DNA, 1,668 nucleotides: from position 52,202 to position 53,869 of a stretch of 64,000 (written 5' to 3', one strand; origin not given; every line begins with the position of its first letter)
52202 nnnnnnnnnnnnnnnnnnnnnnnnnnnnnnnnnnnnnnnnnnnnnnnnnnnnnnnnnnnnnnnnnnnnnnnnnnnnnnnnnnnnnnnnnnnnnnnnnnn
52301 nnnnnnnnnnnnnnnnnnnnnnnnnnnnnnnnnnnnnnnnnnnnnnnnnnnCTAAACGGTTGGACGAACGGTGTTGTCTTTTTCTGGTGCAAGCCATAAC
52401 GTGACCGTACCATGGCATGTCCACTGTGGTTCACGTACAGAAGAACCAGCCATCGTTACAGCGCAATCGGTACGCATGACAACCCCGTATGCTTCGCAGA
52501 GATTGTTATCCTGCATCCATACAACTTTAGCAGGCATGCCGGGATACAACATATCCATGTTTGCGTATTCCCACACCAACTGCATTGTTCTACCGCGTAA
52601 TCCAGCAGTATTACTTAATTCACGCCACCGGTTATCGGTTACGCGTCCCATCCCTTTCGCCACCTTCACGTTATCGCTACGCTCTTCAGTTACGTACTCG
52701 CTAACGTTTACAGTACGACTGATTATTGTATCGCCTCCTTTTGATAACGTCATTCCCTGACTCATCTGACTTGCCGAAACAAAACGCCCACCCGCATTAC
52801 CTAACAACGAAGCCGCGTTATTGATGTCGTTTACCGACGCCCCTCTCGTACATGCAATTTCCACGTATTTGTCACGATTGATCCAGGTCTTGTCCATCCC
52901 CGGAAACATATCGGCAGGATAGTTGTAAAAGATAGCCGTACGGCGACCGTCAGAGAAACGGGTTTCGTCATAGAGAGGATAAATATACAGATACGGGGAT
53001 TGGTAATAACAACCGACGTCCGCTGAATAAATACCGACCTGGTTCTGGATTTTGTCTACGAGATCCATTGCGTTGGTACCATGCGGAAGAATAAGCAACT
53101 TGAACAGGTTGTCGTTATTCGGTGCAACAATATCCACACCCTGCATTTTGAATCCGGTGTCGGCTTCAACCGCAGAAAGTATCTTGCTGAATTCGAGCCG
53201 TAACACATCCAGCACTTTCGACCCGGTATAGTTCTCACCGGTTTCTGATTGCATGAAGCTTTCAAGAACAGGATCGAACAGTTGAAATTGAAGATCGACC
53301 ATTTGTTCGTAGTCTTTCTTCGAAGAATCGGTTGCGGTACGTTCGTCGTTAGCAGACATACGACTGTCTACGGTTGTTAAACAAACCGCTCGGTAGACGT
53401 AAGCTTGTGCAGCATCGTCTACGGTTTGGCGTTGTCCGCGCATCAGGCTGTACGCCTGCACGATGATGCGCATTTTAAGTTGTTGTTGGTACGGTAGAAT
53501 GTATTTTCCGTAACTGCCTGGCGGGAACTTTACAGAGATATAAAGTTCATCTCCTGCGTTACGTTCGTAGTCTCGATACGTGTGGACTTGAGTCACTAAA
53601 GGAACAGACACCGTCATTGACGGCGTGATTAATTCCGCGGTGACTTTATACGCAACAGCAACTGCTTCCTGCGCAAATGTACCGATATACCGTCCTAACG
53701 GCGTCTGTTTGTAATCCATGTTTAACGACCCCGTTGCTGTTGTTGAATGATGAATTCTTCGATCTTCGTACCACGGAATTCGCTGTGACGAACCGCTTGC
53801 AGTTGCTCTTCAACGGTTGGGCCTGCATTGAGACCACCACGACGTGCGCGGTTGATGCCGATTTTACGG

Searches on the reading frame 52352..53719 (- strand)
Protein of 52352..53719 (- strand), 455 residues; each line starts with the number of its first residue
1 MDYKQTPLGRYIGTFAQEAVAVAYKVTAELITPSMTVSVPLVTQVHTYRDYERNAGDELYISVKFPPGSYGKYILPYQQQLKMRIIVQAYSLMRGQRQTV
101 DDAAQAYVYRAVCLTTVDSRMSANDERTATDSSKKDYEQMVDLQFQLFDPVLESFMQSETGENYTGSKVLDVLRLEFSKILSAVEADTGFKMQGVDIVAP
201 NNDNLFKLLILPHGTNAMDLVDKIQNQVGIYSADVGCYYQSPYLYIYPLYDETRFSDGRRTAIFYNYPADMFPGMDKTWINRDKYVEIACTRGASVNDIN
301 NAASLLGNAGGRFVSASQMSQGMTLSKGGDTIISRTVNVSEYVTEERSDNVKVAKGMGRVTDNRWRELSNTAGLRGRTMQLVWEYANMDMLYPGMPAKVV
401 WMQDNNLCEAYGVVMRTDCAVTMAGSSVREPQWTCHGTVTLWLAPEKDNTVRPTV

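Call 4: search_protein_families(library=pfam, proteins=[window:52352-53719:-], max_evalue=0.1)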
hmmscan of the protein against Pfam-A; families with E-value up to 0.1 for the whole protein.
window:52352-53719:- (455 aa): 0 families

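Call 5: search_protein_families(library=phrogs, proteins=[window:52352-53719:-], max_evalue=0.01)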
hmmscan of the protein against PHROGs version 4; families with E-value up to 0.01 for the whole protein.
window:52352-53719:- (455 aa): 1 family
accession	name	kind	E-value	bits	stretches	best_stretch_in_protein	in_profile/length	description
phrog_3245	-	unknown function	1.1e-93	315.4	1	1-448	1-449/452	-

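Call 26: search_dna_similar(query=window:52352-53719:-, collection=phages, mode=protein, max_evalue=0.00001, max_rows=40, rows=spread)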
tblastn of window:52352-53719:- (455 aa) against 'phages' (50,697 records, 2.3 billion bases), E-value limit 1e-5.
Records with a match: 288; places in all: 288; records where one place covers at least 80% of the query: 218.
Best place of each record, by identity: 95-99% 2; <60% 286.
By first word of the organism name: Pseudomonas 81; Erwinia 62; Salmonella 24; Vibrio 23; Serratia 21; Aeromonas 19; Klebsiella 16; Ralstonia 13; Escherichia 4; Burkholderia 4; and 13 more.
By host as written in the record: Erwinia amylovora 35; Pseudomonas aeruginosa 32; - 30; Erwinia amylovora ATCC 29780 19; Klebsiella pneumoniae 14; Aeromonas hydrophila 9; Pseudomonas aeruginosa PAO1 8; Ralstonia solanacearum 6; and 76 more.
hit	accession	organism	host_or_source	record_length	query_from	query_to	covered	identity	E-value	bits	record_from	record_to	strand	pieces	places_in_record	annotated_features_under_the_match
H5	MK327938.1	Escherichia phage vB_EcoM_Goslar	Escherichia coli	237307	1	455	100%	98.7%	0e+0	940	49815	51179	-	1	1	hypothetical protein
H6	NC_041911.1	Ralstonia phage RP12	Ralstonia solanacearum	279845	1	448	98%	26.7%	1e-41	164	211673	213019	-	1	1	putative virion structural protein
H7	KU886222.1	Erwinia phage vB_EamM_Special G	Erwinia amylovora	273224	12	443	95%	26.6%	1e-43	170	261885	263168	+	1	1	311: putative virion structural protein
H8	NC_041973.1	Erwinia phage vB_EamM_RAY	Erwinia amylovora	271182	12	443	95%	26.6%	1e-43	170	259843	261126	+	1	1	putative virion structural protein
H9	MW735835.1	Pseudomonas phage pPa_SNUABM_DT01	Pseudomonas aeruginosa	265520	1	430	95%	25.9%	5e-40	159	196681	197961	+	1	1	hypothetical protein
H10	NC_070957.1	Aeromonas phage D3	Aeromonas hydrophila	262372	20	441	93%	26.1%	6e-32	135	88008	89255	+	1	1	hypothetical protein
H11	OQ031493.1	Pseudomonas phage MRostami-2023c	Pseudomonas sp.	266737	23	454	95%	25.1%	2e-33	140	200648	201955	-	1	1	record has no annotation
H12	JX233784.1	Pseudomonas phage PA7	Pseudomonas aeruginosa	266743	23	454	95%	25.1%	3e-33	139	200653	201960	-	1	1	hypothetical protein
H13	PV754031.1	Pseudomonas phage Bobae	Pseudomonas aeruginosa Ps33 (clinical ...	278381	23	454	95%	25.1%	3e-33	139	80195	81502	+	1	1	virion structural protein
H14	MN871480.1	Pseudomonas phage PaSz-1_45_270k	Pseudomonas aeruginosa PAO1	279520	23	454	95%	25.1%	3e-33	139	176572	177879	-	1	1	record has no annotation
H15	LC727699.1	Pseudomonas phage sp. LC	Pseudomonas aeruginosa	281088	23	454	95%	25.1%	3e-33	139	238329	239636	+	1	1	hypothetical protein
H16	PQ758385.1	Pseudomonas phage 124.01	Pseudomonas aeruginosa 147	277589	23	454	95%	25.1%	3e-33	139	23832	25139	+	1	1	hypothetical protein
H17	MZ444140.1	Pseudomonas phage PA7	Pseudomonas aeruginosa Y12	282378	23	454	95%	25.1%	3e-33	139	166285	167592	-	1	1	structural protein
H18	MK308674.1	Vibrio phage vB_VmeM-Yong XC31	Vibrio mediterranei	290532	22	415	87%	26.3%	2e-30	130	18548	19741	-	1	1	hypothetical protein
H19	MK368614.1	Vibrio phage 2 TSL-2019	Vibrio alginolyticus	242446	16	447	95%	23.9%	2e-26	119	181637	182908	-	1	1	hypothetical protein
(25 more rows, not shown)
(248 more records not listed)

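Call 28: get_annotated_region(hit=H8, flank=8000)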
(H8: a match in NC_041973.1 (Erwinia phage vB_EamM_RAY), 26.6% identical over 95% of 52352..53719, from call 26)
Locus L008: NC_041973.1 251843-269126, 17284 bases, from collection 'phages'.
description: Erwinia phage vB_EamM_RAY, complete genome.
organism: Erwinia phage vB_EamM_RAY (NCBI taxid 1815987)
taxonomy: Viruses; Duplodnaviria; Heunggongvirae; Uroviricota; Caudoviricetes; Agricanvirus; Agricanvirus ray
host: Erwinia amylovora; source: leaves and stem; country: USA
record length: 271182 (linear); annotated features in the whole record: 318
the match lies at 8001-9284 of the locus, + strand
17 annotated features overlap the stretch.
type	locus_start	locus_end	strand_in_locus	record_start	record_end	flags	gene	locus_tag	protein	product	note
CDS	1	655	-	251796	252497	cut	-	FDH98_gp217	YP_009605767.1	hypothetical protein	gp301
CDS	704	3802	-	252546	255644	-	-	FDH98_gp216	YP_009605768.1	tail fiber protein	gp302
CDS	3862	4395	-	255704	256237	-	-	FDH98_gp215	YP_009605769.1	virion structural protein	gp303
CDS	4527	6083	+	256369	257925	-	-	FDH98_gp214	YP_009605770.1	hypothetical protein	gp304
CDS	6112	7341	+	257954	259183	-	-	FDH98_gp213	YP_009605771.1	virion structural protein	gp305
CDS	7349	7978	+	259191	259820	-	-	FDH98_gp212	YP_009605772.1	hypothetical protein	gp306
CDS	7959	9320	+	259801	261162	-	-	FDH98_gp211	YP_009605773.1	putative virion structural protein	gp307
CDS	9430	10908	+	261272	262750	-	-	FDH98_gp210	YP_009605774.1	hypothetical protein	gp308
CDS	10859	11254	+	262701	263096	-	-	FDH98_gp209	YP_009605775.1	hypothetical protein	gp309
CDS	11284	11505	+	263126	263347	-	-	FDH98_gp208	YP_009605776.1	hypothetical protein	gp310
CDS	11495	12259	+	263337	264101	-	-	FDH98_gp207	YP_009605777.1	thymidylate kinase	gp311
CDS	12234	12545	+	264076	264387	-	-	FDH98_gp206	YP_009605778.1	hypothetical protein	gp312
CDS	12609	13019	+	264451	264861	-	-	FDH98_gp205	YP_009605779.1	hypothetical protein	gp313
CDS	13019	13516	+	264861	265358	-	-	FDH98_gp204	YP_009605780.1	hypothetical protein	gp314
CDS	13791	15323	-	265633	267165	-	-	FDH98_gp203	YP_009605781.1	DnaB-like replicative helicase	gp315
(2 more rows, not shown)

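Call 29: get_annotated_region(hit=H6, flank=8000)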
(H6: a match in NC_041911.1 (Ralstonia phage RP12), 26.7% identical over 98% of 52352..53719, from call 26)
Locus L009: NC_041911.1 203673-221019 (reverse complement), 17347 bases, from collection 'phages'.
description: Ralstonia phage RP12 DNA, complete genome.
organism: Ralstonia phage RP12 (NCBI taxid 1923889)
taxonomy: Viruses; Duplodnaviria; Heunggongvirae; Uroviricota; Caudoviricetes; Ripduovirus; Ripduovirus RP12
host: Ralstonia solanacearum; source: -; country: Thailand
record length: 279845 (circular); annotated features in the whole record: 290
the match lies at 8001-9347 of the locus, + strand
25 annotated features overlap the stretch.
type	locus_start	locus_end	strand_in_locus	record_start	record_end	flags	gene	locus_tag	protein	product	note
CDS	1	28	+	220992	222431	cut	-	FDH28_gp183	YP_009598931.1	hypothetical protein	ORF238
CDS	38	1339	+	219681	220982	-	-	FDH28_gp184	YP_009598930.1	hypothetical protein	ORF237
CDS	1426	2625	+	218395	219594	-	-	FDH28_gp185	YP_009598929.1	hypothetical protein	ORF236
CDS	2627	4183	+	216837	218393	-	-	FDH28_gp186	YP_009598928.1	hypothetical protein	ORF235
CDS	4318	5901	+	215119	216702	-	-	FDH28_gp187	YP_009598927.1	hypothetical protein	ORF234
CDS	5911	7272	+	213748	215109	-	-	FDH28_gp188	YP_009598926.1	virion structural protein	ORF233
CDS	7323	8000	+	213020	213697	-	-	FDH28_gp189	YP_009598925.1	hypothetical protein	ORF232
CDS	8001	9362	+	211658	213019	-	-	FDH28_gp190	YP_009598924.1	putative virion structural protein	ORF231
CDS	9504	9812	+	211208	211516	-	-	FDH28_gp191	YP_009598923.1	hypothetical protein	ORF230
CDS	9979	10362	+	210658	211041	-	-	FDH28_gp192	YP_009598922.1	hypothetical protein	ORF229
CDS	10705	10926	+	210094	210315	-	-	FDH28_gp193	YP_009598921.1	hypothetical protein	ORF228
CDS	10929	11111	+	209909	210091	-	-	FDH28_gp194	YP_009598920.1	hypothetical protein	ORF227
CDS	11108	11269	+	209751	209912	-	-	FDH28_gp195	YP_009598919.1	hypothetical protein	ORF226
CDS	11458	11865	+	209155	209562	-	-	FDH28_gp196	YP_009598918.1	hypothetical protein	ORF225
CDS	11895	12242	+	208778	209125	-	-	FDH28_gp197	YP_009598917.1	hypothetical protein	ORF224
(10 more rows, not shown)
